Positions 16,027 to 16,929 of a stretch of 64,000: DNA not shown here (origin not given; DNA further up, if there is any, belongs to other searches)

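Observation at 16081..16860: wHTH + Cas2/PaaX-like gene bracketed by two copies of a 38-bp palindrome carrying a compensatory substitution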

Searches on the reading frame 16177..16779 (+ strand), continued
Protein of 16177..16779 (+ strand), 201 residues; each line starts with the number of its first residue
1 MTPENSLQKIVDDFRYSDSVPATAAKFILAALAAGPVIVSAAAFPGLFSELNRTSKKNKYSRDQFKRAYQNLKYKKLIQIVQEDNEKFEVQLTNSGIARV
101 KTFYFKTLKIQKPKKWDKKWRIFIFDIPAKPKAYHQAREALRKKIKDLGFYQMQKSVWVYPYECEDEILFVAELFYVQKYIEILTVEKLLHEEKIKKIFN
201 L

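Call 39: predict_structure(alignment_id=A2)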
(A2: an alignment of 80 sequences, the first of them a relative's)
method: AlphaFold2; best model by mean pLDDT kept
length: 201 residues; sequences in the alignment: 80
mean_pLDDT: 70.4   pTM: 0.56
mean pLDDT of the five models: 70.4, 69.7, 69.8, 66.6, 60.6
residues with pLDDT >= 90: 48; 70-90: 59; 50-70: 48; < 50: 46
segments of 3 or more residues with pLDDT < 50: 1-8, 13-24, 34-58
pLDDT, mean of each block of 10 residues (from residue 1): 46 46 51 42 40 43 63 58 65 67 75 90 92 89 92 92 89 85 91 91 88
secondary structure, 60 per line:
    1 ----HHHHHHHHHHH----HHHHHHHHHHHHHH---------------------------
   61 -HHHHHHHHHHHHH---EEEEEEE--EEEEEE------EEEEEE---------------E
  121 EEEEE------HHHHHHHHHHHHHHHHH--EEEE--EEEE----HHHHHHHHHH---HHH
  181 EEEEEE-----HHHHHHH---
elements in order: H5-15 H20-33 H62-74 E78-84 E87-92 E99-104 E120-125 H132-148 E151-154 E157-160 H165-174 E181-186 H192-198
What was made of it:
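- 16177..16782 (+): 201-aa protein. It has an acidic N-terminal motif, a 25-residue hydrophobic segment, a helix plus beta-hairpin (winged-helix-like, residues about 58-105), and a Cas2-like ferredoxin-fold domain (residues 114-193). AlphaFold2 gives a beta-alpha-beta-beta-alpha-beta fold at pLDDT around 90 (call 39).
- On PaaX (TIGR02277 equivalog): The model there has pLDDT 40-65 (call 39).
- On Cas2 (TIGR01573 / PF09827): AlphaFold2 places strands and helices at 120-186 with pLDDT around 90 (call 39).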

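Call 44: fold_search(model_id=the predicted structure, library=pdb)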
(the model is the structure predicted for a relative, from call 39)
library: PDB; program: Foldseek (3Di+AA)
matches with E <= 10: 738; with E <= 0.001: 1
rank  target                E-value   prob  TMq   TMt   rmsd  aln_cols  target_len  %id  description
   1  5xvn_F                9.8e-04  1.00  0.31  0.54   3.6        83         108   20  E. far Cas1-Cas2/prespacer binary complex (released 2017-10-04)
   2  9h6t_A                1.3e-03  1.00  0.31  0.55   3.7        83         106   23  Partial Cas1-Cas2 CRISPR integrase complex bound to a half-integration product, Streptococcus thermophilus DGCC 7710 C (released 2026-02-18)
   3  5xvn_E                1.3e-03  1.00  0.30  0.54   2.6        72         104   22  E. far Cas1-Cas2/prespacer binary complex (released 2017-10-04)
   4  6jhz_A                1.7e-03  1.00  0.29  0.58   2.8        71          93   27  Crystal structure of cas2 (released 2020-03-25)
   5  5xvo_E                2.1e-03  1.00  0.30  0.54   3.8        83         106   20  E. fae Cas1-Cas2/prespacer/target ternary complex revealing DNA sampling and half-integration states (released 2017-10-04)
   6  8ia4_A                2.3e-03  1.00  0.29  0.57   2.8        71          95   27  Crystal structure of Cas2 in complex with AcrVA5-peptide (released 2023-03-22)
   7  8q2n_A                2.3e-03  1.00  0.29  0.51   3.0        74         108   24  Cas1-Cas2 CRISPR integrase bound to prespacer and target DNA, Streptococcus thermophilus DGCC 7710 CRISPR3 system (released 2024-08-14)
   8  5zyf_D                2.8e-03  1.00  0.29  0.63   2.4        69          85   25  Crystal structure of Streptococcus pyogenes type II-A Cas2 (released 2018-08-15)
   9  5xvp_E                2.8e-03  1.00  0.30  0.54   3.8        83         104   20  E. fae Cas1-Cas2/prespacer/target ternary complex revealing the fully integrated states (released 2017-10-04)
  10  5xvo_F                3.0e-03  1.00  0.29  0.53   2.6        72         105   22  E. fae Cas1-Cas2/prespacer/target ternary complex revealing DNA sampling and half-integration states (released 2017-10-04)
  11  5zyf_C                3.2e-03  1.00  0.30  0.65   2.6        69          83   23  Crystal structure of Streptococcus pyogenes type II-A Cas2 (released 2018-08-15)
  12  5zyf_E                3.6e-03  1.00  0.28  0.62   3.5        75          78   17  Crystal structure of Streptococcus pyogenes type II-A Cas2 (released 2018-08-15)
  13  8ia4_B                4.1e-03  1.00  0.29  0.59   2.8        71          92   27  Crystal structure of Cas2 in complex with AcrVA5-peptide (released 2023-03-22)
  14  8pk1_A                4.6e-03  1.00  0.31  0.54   3.7        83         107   23  Cas1-Cas2 CRISPR integrase bound to prespacer DNA, Streptococcus thermophilus DGCC 7710 CRISPR3 system (released 2024-07-10)
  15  5zyf_B                4.9e-03  1.00  0.26  0.53   4.4        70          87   17  Crystal structure of Streptococcus pyogenes type II-A Cas2 (released 2018-08-15)
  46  8a39_AP1              9.6e-02  0.99  0.35  0.24   3.2        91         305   14  Crystal Structure of PaaX from Escherichia coli W (released 2023-07-05)
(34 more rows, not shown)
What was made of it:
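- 16177..16782 (+): Foldseek top hits are Cas2, with PaaX 8a39 at rank 46 (call 44).
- On Cas2 (TIGR01573 / PF09827): Foldseek top hit is 5xvn_F, E 9.8e-4 (call 44).
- Closest known: Cas2, the CRISPR adaptation protein. Same: Both have the beta-alpha-beta-beta-alpha-beta ferredoxin fold, and the best structural matches are type II-A Cas2 at 20-27% identity (call 44).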

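Call 54: search_protein_families(library=pfam, alignment_id=A2, max_evalue=1)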
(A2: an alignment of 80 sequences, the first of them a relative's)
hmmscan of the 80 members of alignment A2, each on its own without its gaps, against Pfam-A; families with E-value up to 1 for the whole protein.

A. member 1, P0001 (201 aa): 3 families
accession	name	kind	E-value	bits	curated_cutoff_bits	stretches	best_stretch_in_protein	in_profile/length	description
PF20803.2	PaaX_M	-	8.6e-20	71.1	24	1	114-193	2-78/83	PaaX protein central Cas2-like domain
PF13670.12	PepSY_2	-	0.0026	18.1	24.3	0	30-96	2-64/83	Peptidase propeptide and YPEB domain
PF09501.15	Bac_small_YrzI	-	0.4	11.3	23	1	184-200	17-33/45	Probable sporulation protein (Bac_small_yrzI)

B. families by the number of members that match (of 80 scanned): 70 families (the first 25 are shown)
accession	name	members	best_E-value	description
PF20803.2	PaaX_M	80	2.1e-21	PaaX protein central Cas2-like domain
PF02685.22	Glucokinase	18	0.0038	Glucokinase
PF22560.2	GMT-wHTH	17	0.0039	GMT-like wHTH domain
PF09827.14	CRISPR_Cas2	12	1.8e-05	CRISPR associated protein Cas2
PF02736.25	Myosin_N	10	0.05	Myosin N-terminal SH3-like domain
PF22665.2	DUF6293_C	9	0.0021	DUF6293 C-terminal winged helix domain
PF09478.16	CBM49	4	0.047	Carbohydrate binding domain CBM49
PF13670.12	PepSY_2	3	0.0026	Peptidase propeptide and YPEB domain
PF14060.11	DUF4252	3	0.015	Domain of unknown function (DUF4252)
PF23473.1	LysM3_LYK4_5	3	0.11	LYK4/5 LysM3 domain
PF06305.16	LapA_dom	2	0.0029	Lipopolysaccharide assembly protein A domain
PF21715.3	CggR_N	2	0.042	CggR N-terminal DNA binding domain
PF21385.2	ACCA_BT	2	0.058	Acetyl-CoA carboxylase, BT domain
PF16111.11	DUF4829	2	0.095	Domain of unknown function (DUF4829)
PF08938.16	HBS1_N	2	0.11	HBS1 N-terminus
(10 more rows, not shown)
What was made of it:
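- On PaaX (TIGR02277 equivalog): 80 of 80 family members match (call 54).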

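Call 55: search_protein_families(library=padloc, proteins=[window:16177-16779:+], max_evalue=0.01)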
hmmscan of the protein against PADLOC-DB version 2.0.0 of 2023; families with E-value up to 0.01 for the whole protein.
window:16177-16779:+ (201 aa): 6 families
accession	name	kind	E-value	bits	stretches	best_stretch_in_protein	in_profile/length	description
PDLC02068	Cas2_II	-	8.9e-07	26.6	1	117-159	20-62/137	-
PDLC00935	Cas2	-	0.00018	19.9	1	121-160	3-40/96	CRISPR-associated endonuclease Cas2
PDLC02072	Cas2_II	-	0.00034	18.8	1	120-159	7-46/72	-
PDLC02069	Cas2_II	-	0.00068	18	1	122-160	4-42/130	-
PDLC02070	Cas2_II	-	0.0036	15.7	1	136-158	13-35/89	-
PDLC01459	Cas2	-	0.0069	14.9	0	122-158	9-45/105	"CAS-I,CAS-II,CAS-III,CAS-IV,CAS-V,CAS-VI; acquisition_2"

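Call 56: search_protein_families(library=ncbifam, proteins=[window:16177-16779:+], max_evalue=0.01)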
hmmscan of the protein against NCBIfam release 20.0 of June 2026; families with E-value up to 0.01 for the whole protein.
window:16177-16779:+ (201 aa): 2 families
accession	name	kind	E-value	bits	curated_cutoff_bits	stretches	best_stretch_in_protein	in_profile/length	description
TIGR02277.1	PaaX_trns_reg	equivalog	0.00061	19.4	264.55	1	92-169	63-134/279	phenylacetic acid degradation operon negative regulatory protein PaaX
TIGR01573.1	cas2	equivalog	0.00067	19.9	24.5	1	121-160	3-40/96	CRISPR-associated endonuclease Cas2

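Call 60: list_cluster_members(proteins=[P0001])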
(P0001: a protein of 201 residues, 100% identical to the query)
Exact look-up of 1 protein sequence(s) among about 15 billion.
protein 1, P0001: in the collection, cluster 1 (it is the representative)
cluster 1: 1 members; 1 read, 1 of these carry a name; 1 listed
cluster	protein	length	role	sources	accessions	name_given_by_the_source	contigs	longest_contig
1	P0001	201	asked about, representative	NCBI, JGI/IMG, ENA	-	DNA-binding transcriptional regulator PaaX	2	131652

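Call 67: find_encoding_contigs(protein=P0041, flank=4000, max_places=8)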
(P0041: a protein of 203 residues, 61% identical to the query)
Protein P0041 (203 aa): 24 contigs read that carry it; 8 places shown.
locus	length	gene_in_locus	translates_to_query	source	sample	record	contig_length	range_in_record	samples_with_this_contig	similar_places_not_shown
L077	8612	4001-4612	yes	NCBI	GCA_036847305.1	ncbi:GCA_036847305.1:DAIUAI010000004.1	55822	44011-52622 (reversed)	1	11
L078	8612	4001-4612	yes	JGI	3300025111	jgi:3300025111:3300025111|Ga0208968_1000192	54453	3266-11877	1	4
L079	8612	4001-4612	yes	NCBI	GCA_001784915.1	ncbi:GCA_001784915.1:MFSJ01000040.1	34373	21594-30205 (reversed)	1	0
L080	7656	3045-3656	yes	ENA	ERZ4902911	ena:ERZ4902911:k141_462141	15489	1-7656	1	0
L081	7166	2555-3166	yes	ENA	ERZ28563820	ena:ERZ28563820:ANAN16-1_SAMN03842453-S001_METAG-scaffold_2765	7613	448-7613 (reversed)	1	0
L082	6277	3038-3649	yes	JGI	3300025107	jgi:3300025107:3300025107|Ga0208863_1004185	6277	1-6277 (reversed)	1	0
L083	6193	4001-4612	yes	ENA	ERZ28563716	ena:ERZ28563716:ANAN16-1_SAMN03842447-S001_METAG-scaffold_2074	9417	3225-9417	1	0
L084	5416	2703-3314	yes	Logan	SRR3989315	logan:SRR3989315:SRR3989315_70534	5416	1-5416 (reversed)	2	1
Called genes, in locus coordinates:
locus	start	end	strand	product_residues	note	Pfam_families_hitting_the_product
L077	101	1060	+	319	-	PF01368:DHH, PF02272:DHHA1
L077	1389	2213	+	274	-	PF01261:AP_endonuc_2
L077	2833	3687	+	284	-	PF01978:TrmB, PF13545:HTH_Crp_2 (weak)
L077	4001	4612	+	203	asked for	PF20803:PaaX_M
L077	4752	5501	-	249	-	PF01978:TrmB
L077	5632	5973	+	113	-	-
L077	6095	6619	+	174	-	PF00149:Metallophos, PF12850:Metallophos_2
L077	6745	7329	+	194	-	PF03167:UDG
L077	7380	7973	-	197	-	-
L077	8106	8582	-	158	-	-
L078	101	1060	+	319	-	PF01368:DHH, PF02272:DHHA1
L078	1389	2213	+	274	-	PF01261:AP_endonuc_2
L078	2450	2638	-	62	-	-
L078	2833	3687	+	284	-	PF01978:TrmB, PF13545:HTH_Crp_2 (weak)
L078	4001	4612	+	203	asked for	PF20803:PaaX_M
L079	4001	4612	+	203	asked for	PF20803:PaaX_M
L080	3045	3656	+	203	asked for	PF20803:PaaX_M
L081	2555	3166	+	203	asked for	PF20803:PaaX_M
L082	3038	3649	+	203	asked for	PF20803:PaaX_M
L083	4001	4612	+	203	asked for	PF20803:PaaX_M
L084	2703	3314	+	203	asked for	PF20803:PaaX_M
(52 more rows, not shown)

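Call 68: find_encoding_contigs(protein=P0012, flank=4000, max_places=8)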
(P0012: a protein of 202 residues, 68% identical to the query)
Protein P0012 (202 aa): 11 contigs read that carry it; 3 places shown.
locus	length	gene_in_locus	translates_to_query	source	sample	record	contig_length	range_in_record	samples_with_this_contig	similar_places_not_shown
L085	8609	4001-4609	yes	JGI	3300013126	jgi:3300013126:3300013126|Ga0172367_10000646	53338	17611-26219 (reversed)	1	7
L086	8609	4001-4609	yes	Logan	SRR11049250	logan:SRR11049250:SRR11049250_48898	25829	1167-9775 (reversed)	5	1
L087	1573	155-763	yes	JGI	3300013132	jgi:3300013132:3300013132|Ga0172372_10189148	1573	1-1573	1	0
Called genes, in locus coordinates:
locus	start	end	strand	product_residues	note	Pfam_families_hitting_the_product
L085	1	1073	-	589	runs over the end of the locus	PF10412:TrwB_AAD_bind (faint), PF23477:zf_Tbcl_2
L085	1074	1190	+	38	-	-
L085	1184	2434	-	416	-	PF26449:DUF8128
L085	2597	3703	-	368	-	PF04545:Sigma70_r4, PF05066:HARE-HTH (faint)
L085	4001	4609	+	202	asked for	PF20803:PaaX_M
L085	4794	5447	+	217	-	-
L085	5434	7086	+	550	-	-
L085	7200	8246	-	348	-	PF01699:Na_Ca_ex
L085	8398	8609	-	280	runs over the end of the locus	PF14023:Bestrophin-like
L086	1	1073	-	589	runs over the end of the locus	PF10412:TrwB_AAD_bind (faint), PF23477:zf_Tbcl_2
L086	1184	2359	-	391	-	PF26449:DUF8128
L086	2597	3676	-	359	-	PF04545:Sigma70_r4, PF05066:HARE-HTH (faint)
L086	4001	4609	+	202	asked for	PF20803:PaaX_M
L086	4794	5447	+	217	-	-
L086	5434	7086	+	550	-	-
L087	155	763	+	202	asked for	PF20803:PaaX_M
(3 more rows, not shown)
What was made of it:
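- Identical proteins are always found in the same context: P0041 on the 24 contigs read, P0012 on 11 (calls 67, 68).
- Tried and rejected: Identical proteins are always in the same context (calls 67, 68).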
